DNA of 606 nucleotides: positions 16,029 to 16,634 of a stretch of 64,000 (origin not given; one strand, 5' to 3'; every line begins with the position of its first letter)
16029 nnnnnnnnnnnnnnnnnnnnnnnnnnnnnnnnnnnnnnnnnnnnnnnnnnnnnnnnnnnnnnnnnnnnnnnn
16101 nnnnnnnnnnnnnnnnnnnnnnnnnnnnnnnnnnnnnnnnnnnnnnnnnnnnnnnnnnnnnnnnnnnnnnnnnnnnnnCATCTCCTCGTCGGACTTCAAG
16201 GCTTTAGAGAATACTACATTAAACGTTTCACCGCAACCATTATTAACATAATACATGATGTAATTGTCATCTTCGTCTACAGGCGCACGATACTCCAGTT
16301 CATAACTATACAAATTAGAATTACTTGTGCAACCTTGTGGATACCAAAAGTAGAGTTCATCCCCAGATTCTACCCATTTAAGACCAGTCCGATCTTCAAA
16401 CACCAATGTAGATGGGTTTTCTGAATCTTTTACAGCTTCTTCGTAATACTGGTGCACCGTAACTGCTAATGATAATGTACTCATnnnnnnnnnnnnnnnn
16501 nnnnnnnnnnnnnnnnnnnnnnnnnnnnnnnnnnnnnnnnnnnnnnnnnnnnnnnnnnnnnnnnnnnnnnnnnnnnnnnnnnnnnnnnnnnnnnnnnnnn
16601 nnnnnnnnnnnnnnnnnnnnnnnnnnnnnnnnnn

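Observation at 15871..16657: Tandem duplicated small acidic proteins translationally coupled to an unannotated 57-aa ORF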

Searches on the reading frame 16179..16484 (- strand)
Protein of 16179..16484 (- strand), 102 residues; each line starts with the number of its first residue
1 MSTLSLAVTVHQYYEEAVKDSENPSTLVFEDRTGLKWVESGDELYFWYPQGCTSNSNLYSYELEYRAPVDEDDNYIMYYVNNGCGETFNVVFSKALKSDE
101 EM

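Call 7: search_protein_families(library=pfam, max_evalue=1, proteins=[window:16179-16484:-])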
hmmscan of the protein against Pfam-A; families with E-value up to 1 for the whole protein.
seq(102 aa): 1 family
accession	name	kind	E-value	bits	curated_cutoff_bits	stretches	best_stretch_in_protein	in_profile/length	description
PF22783.1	BapA_N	-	0.15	12.2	27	1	8-42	59-92/123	BapA, prefix-like domain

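Call 8: search_protein_families(library=phrogs, max_evalue=0.01, proteins=[window:16179-16484:-])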
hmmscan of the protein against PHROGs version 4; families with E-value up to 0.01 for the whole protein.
seq(102 aa): 1 family
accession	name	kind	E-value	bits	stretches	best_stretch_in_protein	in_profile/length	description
phrog_7812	-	unknown function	3.8e-40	137.7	1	1-102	1-104/105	-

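Call 9: find_homologous_proteins(query=window:16179-16484:-, max_evalue=0.001)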
Query seq(102 aa) (102 aa): 5 proteins with E <= 0.001 among 5 candidates.
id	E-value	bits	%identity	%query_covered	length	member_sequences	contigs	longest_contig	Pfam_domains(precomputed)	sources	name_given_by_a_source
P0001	1.1e-61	223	99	100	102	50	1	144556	-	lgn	-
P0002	9.2e-50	185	80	100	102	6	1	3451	-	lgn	-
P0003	1.1e-49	184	81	100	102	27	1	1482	-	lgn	-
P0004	2.5e-48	180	79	100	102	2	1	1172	-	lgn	-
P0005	2.6e-37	145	67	100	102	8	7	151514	-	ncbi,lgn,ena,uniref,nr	ncbi:hypothetical protein nepoznato_183 [Escherichia phage nepoznato]|uniref:Uncharacterized protein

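Call 10: search_dna_similar(query=window:16179-16484:-, collection=phages, mode=protein, max_evalue=0.01, rows=spread, max_rows=40)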
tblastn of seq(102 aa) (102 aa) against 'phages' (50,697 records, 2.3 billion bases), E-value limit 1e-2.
Records with a match: 130; places in all: 165; records where one place covers at least 80% of the query: 129.
Best place of each record, by identity: >=99% 14; 95-99% 35; 90-95% 2; 80-90% 14; 60-80% 5; <60% 60.
By first word of the organism name: Escherichia 104; Klebsiella 7; Yersinia 4; Phapecoctavirus 3; Justusliebigvirus 3; Acinetobacter 1; Pseudomonas 1; Campylobacter 1; Dompiswa 1; Shigella 1; and 4 more.
By host as written in the record: Escherichia coli 29; - 16; Escherichia coli K-12 MG1655 16; Escherichia sp. 5; Escherichia coli K-12 4; Escherichia coli EC3.18 3; Escherichia coli O177 3; Shigella flexneri DA340 2; and 41 more.
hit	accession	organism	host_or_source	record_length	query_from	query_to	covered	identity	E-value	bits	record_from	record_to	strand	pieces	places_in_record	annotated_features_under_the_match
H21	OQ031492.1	Escherichia phage MRostami-2023b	Escherichia sp.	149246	1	102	100%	100.0%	3e-63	211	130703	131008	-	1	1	record has no annotation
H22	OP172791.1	Escherichia phage ECO340P1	Shigella flexneri DA340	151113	1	102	100%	100.0%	3e-63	211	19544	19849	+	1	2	hypothetical protein (x2)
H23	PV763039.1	Escherichia phage WPEC6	Escherichia coli EC3.18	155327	1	102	100%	100.0%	3e-63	211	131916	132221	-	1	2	hypothetical protein (x2)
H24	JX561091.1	Escherichia phage phAPEC8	Escherichia coli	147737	1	102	100%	99.0%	1e-62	209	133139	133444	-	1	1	hypothetical protein (x2)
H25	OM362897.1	Escherichia phage SKA64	Escherichia coli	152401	1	102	100%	99.0%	2e-62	209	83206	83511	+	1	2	hypothetical protein (x2)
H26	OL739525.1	Escherichia phage dw-ec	Escherichia coli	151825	1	102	100%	98.0%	3e-61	206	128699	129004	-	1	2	none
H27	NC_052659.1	Escherichia phage nieznany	Escherichia coli K-12 MG1655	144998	1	102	100%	97.1%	2e-60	203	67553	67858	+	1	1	hypothetical protein (x2)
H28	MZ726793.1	Escherichia phage vB_EcoM_ASO2A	Escherichia coli O2 Strain ECL21443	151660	1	102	100%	97.1%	2e-60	203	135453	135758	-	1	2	hypothetical protein (x2)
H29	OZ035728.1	Phapecoctavirus 536P1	-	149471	1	102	100%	96.1%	4e-60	202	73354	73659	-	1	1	record has no annotation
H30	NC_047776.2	Escherichia phage ESCO5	Escherichia coli BEN 5202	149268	1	102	100%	95.1%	5e-59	199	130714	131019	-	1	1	hypothetical protein (x2)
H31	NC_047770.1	Escherichia phage ESCO13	Escherichia coli BEN 4311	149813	1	102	100%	95.1%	5e-59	199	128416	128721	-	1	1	hypothetical protein (x2) | ESCO13_00239: ribosome_binding_site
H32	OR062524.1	Escherichia phage vB_EcoM_3A1_SA_NWU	Escherichia coli O177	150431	1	102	100%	95.1%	5e-59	199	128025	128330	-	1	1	hypothetical protein (x2)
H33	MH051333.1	Escherichia phage vB_EcoM-Ro121c4YLVW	Escherichia coli STEC O121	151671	1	102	100%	95.1%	5e-59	199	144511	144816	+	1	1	hypothetical protein (x2)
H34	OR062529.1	Escherichia phage vB_EcoM_118_SA_NWU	Escherichia coli O177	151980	1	102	100%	95.1%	5e-59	199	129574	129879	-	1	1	hypothetical protein (x2)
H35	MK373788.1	Escherichia phage vB_EcoM_Schickermooser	Escherichia coli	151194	1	102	100%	95.1%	8e-59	199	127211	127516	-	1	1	hypothetical protein (x2)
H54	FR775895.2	Escherichia phage phi92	Escherichia coli K92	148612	1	97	95%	43.3%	2e-17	81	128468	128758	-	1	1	PHI92_gene_205: Phi92_gp205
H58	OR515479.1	Citrobacter phage Tr1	Citrobacter sp. JL 978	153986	1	97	95%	33.7%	2e-8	55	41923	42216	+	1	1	hypothetical protein (x2)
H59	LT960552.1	Yersinia phage fHe-Yen9-03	-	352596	3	94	90%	31.6%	6e-3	40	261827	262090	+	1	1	g355: hypothetical protein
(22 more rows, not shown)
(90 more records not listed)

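Call 11: get_annotated_region(hit=H24, flank=1500)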
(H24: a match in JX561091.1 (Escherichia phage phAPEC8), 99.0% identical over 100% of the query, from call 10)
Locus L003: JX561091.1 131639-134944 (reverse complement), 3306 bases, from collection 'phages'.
description: Escherichia phage phAPEC8, complete genome.
organism: Escherichia phage phAPEC8 (NCBI taxid 1229753)
taxonomy: Viruses; Duplodnaviria; Heunggongvirae; Uroviricota; Caudoviricetes; Stephanstirmvirinae; Phapecoctavirus; Escherichia virus phAPEC8
host: Escherichia coli; source: water sample in the vicinity of a poultry house; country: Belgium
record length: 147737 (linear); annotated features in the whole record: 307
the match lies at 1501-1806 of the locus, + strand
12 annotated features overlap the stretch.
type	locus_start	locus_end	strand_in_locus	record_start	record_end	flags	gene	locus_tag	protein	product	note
CDS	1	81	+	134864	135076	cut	-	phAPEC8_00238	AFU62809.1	hypothetical protein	similar to the Escherichia phage rv5 hypothetical protein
CDS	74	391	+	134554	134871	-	-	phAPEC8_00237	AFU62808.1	hypothetical protein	-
CDS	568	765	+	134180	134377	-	-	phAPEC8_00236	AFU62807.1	hypothetical protein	-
CDS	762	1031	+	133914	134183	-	-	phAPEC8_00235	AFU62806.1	hypothetical protein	-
CDS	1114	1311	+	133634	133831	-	-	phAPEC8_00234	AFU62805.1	hypothetical protein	-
CDS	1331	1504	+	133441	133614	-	-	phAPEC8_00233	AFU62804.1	hypothetical protein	-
CDS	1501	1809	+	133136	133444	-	-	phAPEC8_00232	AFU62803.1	hypothetical protein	-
CDS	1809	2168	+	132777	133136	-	-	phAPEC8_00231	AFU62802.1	hypothetical protein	-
CDS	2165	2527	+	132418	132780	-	-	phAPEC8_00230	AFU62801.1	hypothetical protein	-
CDS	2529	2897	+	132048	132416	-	-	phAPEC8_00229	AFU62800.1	hypothetical protein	similar to the Salmonella phage PVP-SE1 hypothetical protein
CDS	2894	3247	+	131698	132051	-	-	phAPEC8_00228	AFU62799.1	hypothetical protein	similar to Escherichia phage rv5 hypothetical protein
CDS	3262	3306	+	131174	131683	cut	-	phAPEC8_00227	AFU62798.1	hypothetical protein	-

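Call 12: get_annotated_region(hit=H54, flank=1500)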
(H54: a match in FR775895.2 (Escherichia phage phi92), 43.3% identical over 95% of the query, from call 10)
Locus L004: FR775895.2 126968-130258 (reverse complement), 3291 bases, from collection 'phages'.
description: Enterobacteria phage phi92, complete genome.
organism: Escherichia phage phi92 (NCBI taxid 948870)
taxonomy: Viruses; Duplodnaviria; Heunggongvirae; Uroviricota; Caudoviricetes; Stephanstirmvirinae; Justusliebigvirus; Justusliebigvirus phi92
host: Escherichia coli K92; source: -; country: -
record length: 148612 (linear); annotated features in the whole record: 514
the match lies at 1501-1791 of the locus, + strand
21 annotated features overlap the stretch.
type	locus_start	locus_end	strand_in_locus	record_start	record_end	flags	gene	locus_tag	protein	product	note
CDS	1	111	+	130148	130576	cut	PHI92_gene_210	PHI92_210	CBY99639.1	Phi92_gp210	hypothetical protein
regulatory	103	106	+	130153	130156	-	PHI92_gene_209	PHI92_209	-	ribosome_binding_site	rbs motif: GGAG/GAGG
CDS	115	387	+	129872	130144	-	PHI92_gene_209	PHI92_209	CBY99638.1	Phi92_gp209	hypothetical protein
regulatory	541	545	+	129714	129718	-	PHI92_gene_208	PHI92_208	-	ribosome_binding_site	rbs motif: AGGAG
CDS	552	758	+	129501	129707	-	PHI92_gene_208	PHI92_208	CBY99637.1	Phi92_gp208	hypothetical protein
regulatory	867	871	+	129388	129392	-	PHI92_gene_207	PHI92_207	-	ribosome_binding_site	rbs motif: AGGAG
CDS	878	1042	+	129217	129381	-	PHI92_gene_207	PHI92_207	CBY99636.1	Phi92_gp207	hypothetical protein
regulatory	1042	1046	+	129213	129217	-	PHI92_gene_206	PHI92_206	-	ribosome_binding_site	rbs motif: AGGAG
CDS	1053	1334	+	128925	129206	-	PHI92_gene_206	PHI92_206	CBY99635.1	Phi92_gp206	conserved phage protein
regulatory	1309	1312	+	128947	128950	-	PHI92_gene_205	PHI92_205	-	ribosome_binding_site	rbs motif: AGGA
CDS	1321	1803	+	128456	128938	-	PHI92_gene_205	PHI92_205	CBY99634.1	Phi92_gp205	conserved hypothetical protein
CDS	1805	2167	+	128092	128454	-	PHI92_gene_204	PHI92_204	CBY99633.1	Phi92_gp204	-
sig_peptide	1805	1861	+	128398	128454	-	PHI92_gene_204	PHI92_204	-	-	Signal predicted by SignalP 3.0 HMM (Signal peptide probability 0.998) with cleavage site probability 0.990 at residue ...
regulatory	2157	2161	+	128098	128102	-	PHI92_gene_203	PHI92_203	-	ribosome_binding_site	rbs motif: AGGAG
CDS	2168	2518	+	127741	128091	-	PHI92_gene_203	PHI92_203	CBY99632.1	Phi92_gp203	conserved hypothetical protein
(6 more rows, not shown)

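Call 18: get_annotated_region(hit=H58, flank=2500)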
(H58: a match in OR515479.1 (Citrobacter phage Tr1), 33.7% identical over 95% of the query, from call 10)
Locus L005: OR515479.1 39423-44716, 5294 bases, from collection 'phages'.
description: Citrobacter phage Tr1, complete genome.
organism: Citrobacter phage Tr1 (NCBI taxid 3074392)
taxonomy: Viruses; Duplodnaviria; Heunggongvirae; Uroviricota; Caudoviricetes; Stephanstirmvirinae
host: Citrobacter sp. JL 978; source: -; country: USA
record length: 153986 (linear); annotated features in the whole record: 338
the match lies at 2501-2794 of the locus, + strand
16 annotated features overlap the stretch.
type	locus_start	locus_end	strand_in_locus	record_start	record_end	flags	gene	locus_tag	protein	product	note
CDS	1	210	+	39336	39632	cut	-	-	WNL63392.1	hypothetical protein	-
CDS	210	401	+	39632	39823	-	-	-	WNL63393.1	hypothetical protein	-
CDS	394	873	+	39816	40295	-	-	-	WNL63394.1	hypothetical protein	-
CDS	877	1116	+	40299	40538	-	-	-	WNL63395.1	hypothetical protein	-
CDS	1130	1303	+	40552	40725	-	-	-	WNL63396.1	hypothetical protein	-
CDS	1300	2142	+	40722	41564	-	-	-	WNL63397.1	hypothetical protein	-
CDS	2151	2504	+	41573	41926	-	-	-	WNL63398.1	hypothetical protein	-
CDS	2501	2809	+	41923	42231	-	-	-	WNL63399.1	hypothetical protein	-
CDS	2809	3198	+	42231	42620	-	-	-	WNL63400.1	hypothetical protein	-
CDS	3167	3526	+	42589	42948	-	-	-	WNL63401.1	hypothetical protein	-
CDS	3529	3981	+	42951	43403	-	-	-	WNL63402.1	hypothetical protein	-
CDS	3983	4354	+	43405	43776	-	-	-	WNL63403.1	hypothetical protein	-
CDS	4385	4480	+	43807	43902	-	-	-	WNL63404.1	hypothetical protein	-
CDS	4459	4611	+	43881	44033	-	-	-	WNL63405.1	hypothetical protein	-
CDS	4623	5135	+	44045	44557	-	-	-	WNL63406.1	hypothetical protein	-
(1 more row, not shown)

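Call 19: get_annotated_region(hit=H59, flank=2000)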
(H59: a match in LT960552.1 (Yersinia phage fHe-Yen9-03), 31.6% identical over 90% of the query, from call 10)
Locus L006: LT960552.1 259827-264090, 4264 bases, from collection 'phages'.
description: Yersinia phage fHe-Yen9-03 genome assembly, complete genome: monopartite.
organism: Yersinia phage fHe-Yen9-03 (NCBI taxid 2052743)
taxonomy: Viruses; Duplodnaviria; Heunggongvirae; Uroviricota; Caudoviricetes; Eneladusvirus; Eneladusvirus Yen904
host: -; source: -; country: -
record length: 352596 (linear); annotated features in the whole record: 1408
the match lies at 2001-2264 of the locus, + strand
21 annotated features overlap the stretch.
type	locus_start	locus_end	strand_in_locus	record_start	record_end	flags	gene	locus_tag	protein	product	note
CDS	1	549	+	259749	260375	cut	g350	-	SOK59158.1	hypothetical protein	-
regulatory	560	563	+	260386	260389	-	-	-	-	ribosome_binding_site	-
CDS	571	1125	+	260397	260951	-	g351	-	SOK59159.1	hypothetical protein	-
regulatory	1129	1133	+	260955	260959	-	-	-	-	ribosome_binding_site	-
CDS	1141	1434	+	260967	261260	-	g352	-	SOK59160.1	hypothetical protein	-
regulatory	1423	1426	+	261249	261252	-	g352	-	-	ribosome_binding_site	-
CDS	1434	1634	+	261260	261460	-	g353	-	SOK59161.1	hypothetical protein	-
regulatory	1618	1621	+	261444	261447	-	g353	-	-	ribosome_binding_site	-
CDS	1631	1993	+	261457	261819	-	g354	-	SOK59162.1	hypothetical protein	-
regulatory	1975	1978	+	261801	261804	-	g354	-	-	ribosome_binding_site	-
CDS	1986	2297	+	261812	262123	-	g355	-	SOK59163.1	hypothetical protein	-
regulatory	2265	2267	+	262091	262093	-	g355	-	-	ribosome_binding_site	-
CDS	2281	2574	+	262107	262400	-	g356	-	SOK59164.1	hypothetical protein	-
regulatory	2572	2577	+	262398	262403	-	-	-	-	ribosome_binding_site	-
CDS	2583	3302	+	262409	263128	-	g357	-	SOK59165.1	hypothetical protein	-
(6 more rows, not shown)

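Call 27: find_homologous_proteins(query=A1, max_evalue=0.01)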
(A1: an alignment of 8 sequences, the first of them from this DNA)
Query A1 (8 sequences) (102 aa, profile of the alignment): 34 proteins with E <= 0.01 among 242 candidates.
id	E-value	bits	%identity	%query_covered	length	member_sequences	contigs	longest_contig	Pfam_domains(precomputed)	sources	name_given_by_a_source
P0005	6.9e-44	166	67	100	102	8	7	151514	-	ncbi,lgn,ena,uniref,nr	ncbi:hypothetical protein nepoznato_183 [Escherichia phage nepoznato]|uniref:Uncharacterized protein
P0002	9.1e-43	162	80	100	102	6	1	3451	-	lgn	-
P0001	1.9e-42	161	99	100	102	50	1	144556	-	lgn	-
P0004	2.8e-41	158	79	100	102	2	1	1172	-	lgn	-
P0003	1.3e-40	155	81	100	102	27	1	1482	-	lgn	-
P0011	2.9e-39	151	43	95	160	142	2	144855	-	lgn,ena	-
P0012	9.6e-37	143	34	95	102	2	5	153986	-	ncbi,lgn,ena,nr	ncbi:hypothetical protein [Citrobacter phage Tr1]|nr:hypothetical protein [Citrobacter phage Tr1]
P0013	2.7e-34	135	33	90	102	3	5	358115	-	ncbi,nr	ncbi:hypothetical protein pEaSNUABM50_00349 [Erwinia phage pEa_SNUABM_50]|nr:hypothetical protein FD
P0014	5.9e-33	131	44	98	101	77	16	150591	-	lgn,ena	-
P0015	8.9e-32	127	31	90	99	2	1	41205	-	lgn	-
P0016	1.6e-30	123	43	97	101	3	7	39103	-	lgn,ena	-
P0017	3.5e-24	103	40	99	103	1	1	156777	-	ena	-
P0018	1.1e-20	92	31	91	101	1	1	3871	-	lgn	-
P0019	1.5e-18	85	42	35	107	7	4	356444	-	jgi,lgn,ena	jgi:hypothetical protein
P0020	6.6e-18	83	27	91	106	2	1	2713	-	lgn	-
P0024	8.9e-17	79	63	34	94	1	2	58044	-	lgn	-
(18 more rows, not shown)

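Call 35: search_solved_structures(query=A2, max_evalue=10)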
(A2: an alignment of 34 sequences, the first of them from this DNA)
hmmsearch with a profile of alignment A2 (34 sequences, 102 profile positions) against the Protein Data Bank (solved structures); distinct sequences matched with E-value up to 10: 109 (the best 60 are shown).
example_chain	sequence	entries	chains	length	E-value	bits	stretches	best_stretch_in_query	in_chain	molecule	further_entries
3onw_A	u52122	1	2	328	0.032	17.6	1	16-70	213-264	Guanine nucleotide-binding protein G(i) subunit alpha-1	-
2g83_A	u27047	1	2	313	0.05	17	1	16-71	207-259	Guanine nucleotide-binding protein G(i), alpha-1 subunit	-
8jsp_A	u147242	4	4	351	0.051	17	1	16-71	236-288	Guanine nucleotide-binding protein G(i) subunit alpha-1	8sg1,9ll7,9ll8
9iqt_A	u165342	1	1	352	0.051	17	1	16-71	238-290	Guanine nucleotide-binding protein G(i) subunit alpha-1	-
8j6p_A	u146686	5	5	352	0.051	17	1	16-71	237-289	Guanine nucleotide-binding protein G(i) subunit alpha-1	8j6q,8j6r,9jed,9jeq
9xc6_A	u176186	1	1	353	0.052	17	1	16-71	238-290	Guanine nucleotide-binding protein G(i) subunit alpha-1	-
10ja_A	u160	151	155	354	0.053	17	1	16-71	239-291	Guanine nucleotide-binding protein G(i) subunit alpha-1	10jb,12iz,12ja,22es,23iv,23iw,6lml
7xms_A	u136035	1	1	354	0.053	17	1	16-71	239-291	Guanine nucleotide-binding protein G(i) subunit alpha-1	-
1bh2_A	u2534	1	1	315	0.055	16.9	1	16-70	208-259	GUANINE NUCLEOTIDE-BINDING PROTEIN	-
6ukt_B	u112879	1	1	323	0.058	16.8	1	16-70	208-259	Guanine nucleotide-binding protein G(i) subunit alpha-1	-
2gtp_A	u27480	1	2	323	0.058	16.8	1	16-70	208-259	Guanine nucleotide-binding protein G(i), alpha-1 subunit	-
7tuz_A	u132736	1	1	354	0.059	16.8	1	16-70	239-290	Guanine nucleotide-binding protein G(i) subunit alpha-1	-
2xns_A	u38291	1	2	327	0.059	16.8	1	16-70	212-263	GUANINE NUCLEOTIDE-BINDING PROTEIN G(I) SUBUNIT ALPHA-1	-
2ik8_A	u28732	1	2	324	0.059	16.8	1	16-70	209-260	Guanine nucleotide-binding protein G(i), alpha-1 subunit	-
1kjy_A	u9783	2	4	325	0.059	16.8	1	16-70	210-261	GUANINE NUCLEOTIDE-BINDING PROTEIN G(I), ALPHA-1 SUBUNIT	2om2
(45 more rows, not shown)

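Call 36: predict_structure(alignment_id=A2)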
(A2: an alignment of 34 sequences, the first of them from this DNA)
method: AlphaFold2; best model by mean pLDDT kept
length: 102 residues; sequences in the alignment: 34
mean_pLDDT: 92.4   pTM: 0.83
mean pLDDT of the five models: 92.4, 90.6, 89.3, 89.1, 86.7
residues with pLDDT >= 90: 79; 70-90: 21; 50-70: 2; < 50: 0
segments of 3 or more residues with pLDDT < 50: none
pLDDT, mean of each block of 10 residues (from residue 1): 93 94 89 95 94 91 92 98 93 93 62
secondary structure, 60 per line:
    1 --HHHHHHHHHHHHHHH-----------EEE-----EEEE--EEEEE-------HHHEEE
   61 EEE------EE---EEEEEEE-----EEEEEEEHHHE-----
elements in order: H3-17 E29-31 E37-40 E43-47 E58-63 E75-81 E87-93

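Call 50: search_protein_representatives(alignment_id=A2)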
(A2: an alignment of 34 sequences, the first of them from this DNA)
Query: 34 sequences, 102 profile positions. Proteins with E-value up to 0.001 (for the whole library): 92; up to 1e-10: 15; up to 1e-30: 1. The best 92 are listed.
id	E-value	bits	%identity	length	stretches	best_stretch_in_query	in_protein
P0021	1.1e-33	131.6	-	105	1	1-101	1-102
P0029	2.8e-29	117.4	-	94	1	4-101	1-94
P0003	8.2e-29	115.9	-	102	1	4-101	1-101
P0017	1.4e-28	115.1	-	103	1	4-101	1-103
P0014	8.4e-28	112.7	-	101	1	1-101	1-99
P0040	7.1e-27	109.7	-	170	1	2-98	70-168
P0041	1.3e-26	108.8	-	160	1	5-101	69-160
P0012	3.6e-26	107.5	-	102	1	4-100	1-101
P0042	3.9e-23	97.7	-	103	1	1-99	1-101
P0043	2.8e-22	95.0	-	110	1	1-100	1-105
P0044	3.1e-20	88.4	-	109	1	6-100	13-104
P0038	1.3e-19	86.4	-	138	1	22-101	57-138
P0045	1.8e-18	82.7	-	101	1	1-100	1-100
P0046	5.8e-16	74.7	-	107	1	3-100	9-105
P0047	6.4e-16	74.5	-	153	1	4-101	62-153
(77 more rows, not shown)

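Call 52: search_protein_families(library=pfam, alignment_id=A5, max_evalue=0.01)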
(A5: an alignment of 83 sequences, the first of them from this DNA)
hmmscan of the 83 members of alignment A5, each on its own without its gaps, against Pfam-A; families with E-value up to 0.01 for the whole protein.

A. member 1, seq(102 aa): 0 families

B. families by the number of members that match (of 83 scanned): 3 families
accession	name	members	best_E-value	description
PF23032.1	GBD_ELAPOR1-like_3rd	1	0.0019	ELAPOR1-like, galactose-binding domain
PF11606.14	AlcCBM31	1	0.004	Family 31 carbohydrate binding protein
PF05627.16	AvrRpt-cleavage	1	0.0062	Cleavage site for pathogenic type III effector avirulence factor Avr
